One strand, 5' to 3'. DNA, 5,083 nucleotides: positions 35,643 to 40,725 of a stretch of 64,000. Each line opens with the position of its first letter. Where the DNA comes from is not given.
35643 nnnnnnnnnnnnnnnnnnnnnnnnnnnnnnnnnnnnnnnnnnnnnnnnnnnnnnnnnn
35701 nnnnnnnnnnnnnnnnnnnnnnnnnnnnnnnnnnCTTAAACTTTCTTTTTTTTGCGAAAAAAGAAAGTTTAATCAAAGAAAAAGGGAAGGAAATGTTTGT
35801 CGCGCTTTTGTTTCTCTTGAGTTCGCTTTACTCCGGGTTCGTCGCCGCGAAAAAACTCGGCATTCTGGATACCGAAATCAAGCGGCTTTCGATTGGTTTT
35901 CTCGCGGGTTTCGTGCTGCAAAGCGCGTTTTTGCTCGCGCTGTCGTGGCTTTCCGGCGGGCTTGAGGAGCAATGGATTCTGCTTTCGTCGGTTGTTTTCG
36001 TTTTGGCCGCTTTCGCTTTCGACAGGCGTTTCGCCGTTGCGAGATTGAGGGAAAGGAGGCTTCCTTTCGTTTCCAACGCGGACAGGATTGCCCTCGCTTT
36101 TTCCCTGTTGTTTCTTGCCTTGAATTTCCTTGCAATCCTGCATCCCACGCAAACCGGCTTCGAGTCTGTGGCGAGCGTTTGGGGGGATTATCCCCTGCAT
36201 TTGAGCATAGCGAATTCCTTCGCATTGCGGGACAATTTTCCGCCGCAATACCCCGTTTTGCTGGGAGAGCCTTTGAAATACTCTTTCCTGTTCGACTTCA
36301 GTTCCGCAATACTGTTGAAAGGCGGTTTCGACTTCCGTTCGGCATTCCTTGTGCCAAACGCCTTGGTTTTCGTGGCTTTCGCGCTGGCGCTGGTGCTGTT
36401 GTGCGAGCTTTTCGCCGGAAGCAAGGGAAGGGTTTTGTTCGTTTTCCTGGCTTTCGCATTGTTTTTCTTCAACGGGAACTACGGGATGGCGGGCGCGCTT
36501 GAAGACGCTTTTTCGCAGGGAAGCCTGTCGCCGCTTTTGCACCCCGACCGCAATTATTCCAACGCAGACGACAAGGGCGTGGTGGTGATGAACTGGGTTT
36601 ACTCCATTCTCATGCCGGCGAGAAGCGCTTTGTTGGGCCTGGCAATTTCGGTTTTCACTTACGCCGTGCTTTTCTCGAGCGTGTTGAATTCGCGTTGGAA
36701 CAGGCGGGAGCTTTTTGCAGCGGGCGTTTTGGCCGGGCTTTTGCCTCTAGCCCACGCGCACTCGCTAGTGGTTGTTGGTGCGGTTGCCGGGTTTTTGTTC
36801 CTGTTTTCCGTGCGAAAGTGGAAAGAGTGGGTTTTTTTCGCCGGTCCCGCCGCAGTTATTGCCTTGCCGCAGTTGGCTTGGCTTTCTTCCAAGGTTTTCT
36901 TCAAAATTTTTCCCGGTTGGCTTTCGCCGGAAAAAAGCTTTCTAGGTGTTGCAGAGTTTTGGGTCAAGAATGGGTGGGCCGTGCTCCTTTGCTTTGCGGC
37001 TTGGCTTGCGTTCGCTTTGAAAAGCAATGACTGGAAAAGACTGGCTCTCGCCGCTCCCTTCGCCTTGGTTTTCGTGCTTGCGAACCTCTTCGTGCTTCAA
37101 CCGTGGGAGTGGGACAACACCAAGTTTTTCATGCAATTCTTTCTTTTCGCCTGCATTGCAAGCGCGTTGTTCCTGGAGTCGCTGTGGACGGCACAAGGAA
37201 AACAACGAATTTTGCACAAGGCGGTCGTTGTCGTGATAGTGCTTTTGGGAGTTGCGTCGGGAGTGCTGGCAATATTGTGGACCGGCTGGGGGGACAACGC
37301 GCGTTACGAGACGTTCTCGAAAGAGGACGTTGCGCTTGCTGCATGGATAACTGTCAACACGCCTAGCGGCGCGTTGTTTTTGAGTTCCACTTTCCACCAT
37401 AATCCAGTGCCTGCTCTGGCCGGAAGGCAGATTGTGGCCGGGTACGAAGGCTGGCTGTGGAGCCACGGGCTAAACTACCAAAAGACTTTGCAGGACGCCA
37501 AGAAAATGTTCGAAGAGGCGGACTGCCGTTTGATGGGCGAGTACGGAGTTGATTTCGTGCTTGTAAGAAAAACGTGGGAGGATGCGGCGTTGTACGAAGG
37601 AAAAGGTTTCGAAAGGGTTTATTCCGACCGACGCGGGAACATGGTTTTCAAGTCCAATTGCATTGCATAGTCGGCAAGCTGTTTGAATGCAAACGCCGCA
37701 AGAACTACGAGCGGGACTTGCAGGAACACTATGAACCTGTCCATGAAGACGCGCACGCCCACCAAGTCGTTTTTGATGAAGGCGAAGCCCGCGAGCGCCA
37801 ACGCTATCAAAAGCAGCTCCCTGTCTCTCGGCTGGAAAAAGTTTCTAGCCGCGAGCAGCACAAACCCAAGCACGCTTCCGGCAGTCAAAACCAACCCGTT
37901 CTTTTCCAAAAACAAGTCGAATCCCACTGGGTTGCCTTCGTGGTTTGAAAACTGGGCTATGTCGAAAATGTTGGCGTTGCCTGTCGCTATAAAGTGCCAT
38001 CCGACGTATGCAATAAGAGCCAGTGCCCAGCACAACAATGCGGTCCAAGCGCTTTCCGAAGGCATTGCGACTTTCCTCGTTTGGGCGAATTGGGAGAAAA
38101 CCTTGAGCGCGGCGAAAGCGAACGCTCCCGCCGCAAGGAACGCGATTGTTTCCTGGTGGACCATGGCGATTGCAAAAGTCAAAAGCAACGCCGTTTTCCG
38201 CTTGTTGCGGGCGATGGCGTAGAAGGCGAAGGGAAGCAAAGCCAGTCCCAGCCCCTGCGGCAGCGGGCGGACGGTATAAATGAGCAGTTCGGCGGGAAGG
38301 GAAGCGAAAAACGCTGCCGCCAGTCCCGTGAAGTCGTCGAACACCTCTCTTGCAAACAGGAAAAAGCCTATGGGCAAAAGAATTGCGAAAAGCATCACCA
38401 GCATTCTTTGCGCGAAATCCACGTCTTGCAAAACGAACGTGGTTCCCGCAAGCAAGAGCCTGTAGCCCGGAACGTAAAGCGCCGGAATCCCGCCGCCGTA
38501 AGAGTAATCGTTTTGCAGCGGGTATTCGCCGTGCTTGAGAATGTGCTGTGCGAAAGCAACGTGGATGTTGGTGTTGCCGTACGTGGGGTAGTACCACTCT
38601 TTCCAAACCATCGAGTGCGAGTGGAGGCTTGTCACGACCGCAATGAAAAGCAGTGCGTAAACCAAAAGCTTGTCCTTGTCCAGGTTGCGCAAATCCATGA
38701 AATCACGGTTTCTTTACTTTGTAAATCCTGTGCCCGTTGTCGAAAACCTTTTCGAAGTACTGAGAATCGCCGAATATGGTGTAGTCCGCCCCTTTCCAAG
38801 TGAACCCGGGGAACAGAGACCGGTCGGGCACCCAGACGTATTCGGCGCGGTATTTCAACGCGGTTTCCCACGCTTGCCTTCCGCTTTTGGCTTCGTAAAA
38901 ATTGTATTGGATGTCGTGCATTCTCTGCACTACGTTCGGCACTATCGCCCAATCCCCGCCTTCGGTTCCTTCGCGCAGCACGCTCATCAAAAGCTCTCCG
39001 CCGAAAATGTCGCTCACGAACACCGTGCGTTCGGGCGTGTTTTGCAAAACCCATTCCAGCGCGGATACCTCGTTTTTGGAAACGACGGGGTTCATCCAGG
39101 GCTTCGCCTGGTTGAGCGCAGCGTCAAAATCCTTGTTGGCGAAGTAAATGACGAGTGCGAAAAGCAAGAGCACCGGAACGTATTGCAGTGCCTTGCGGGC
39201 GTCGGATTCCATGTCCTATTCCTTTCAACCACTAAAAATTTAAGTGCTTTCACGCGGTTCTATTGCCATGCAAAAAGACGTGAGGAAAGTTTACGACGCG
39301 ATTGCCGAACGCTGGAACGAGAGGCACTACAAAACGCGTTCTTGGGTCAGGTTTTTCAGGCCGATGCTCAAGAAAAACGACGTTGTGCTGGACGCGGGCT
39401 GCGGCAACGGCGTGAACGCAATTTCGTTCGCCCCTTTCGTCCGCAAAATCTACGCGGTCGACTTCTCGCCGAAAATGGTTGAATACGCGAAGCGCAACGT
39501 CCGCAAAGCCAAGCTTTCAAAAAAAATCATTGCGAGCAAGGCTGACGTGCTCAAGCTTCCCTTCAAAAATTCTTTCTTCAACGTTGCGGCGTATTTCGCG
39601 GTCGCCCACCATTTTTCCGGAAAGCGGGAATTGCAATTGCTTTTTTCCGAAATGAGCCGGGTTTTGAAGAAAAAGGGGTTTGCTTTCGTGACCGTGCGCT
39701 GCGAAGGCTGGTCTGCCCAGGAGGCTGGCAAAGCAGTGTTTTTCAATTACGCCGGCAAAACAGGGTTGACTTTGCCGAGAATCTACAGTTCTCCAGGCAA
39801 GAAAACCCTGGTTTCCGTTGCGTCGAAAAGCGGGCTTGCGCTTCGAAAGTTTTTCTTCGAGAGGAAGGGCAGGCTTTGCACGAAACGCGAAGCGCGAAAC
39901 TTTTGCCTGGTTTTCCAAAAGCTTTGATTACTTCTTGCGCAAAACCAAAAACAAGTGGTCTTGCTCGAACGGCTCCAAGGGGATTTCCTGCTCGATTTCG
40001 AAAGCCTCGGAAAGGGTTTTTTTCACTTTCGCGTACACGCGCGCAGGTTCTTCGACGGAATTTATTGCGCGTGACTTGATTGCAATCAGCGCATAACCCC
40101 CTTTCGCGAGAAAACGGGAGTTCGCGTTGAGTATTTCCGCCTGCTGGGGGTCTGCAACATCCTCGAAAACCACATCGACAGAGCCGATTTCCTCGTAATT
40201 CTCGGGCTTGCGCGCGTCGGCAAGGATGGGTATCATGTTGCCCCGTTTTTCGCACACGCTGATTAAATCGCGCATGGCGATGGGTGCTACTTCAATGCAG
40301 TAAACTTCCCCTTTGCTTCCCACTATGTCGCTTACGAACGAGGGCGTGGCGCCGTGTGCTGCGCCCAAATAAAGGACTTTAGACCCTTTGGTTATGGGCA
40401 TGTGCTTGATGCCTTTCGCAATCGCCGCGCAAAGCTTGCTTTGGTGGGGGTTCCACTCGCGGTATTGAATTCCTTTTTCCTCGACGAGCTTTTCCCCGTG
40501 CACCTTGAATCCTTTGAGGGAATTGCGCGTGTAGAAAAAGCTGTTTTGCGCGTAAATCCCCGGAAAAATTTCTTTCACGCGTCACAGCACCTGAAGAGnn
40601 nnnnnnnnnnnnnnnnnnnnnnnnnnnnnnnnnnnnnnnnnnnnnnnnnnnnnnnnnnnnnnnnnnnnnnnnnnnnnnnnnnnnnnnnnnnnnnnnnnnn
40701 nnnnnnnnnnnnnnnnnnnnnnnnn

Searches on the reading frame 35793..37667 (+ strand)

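Call 10: search_protein_families(library=pfam, proteins=[window:35793-37667:+], max_evalue=0.1)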
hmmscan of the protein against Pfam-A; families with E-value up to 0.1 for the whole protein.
window:35793-37667:+ (625 aa): 3 families
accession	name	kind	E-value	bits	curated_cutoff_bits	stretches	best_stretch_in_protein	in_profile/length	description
PF10034.15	Dpy19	-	0.0033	16.1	27.2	1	453-548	454-546/653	Q-cell neuroblast polarisation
PF17647.6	DUF5518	-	0.013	16.1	27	1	277-340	2-63/116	Family of unknown function (DUF5518)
PF20604.3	DUF6798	-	0.028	14.6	26.9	1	513-551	4-41/61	Domain of unknown function (DUF6798)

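Call 69: search_protein_families(library=ncbifam, proteins=[window:35793-37667:+], max_evalue=0.01)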
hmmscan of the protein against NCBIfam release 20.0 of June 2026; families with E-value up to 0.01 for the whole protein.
window:35793-37667:+ (625 aa): 0 families

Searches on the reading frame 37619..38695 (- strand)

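Call 10: search_protein_families(library=pfam, proteins=[window:37619-38695:-], max_evalue=0.1)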
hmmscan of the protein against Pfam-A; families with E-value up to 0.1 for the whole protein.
window:37619-38695:- (358 aa): 1 family
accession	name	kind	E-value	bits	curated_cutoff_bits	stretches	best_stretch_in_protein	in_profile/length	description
PF13231.12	PMT_2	-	0.017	15.8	26.1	1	76-199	4-133/160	Dolichyl-phosphate-mannose-protein mannosyltransferase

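Call 69: search_protein_families(library=ncbifam, proteins=[window:37619-38695:-], max_evalue=0.01)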
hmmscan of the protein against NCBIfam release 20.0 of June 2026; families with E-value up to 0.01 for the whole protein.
window:37619-38695:- (358 aa): 0 families

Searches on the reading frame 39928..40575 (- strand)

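Call 37: search_protein_families(library=pfam, proteins=[window:39928-40575:-], max_evalue=0.1)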
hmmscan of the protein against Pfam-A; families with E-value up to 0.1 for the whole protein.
window:39928-40575:- (215 aa): 3 families
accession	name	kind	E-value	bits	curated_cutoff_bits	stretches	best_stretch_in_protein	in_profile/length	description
PF01269.23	Fibrillarin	-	1.7e-75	253.5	27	1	4-213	7-224/227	Fibrillarin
PF13847.12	Methyltransf_31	-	0.0023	18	27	1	61-168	1-113/145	Methyltransferase domain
PF01135.25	PCMT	-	0.018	15.2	20.3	1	52-168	62-175/210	Protein-L-isoaspartate(D-aspartate) O-methyltransferase (PCMT)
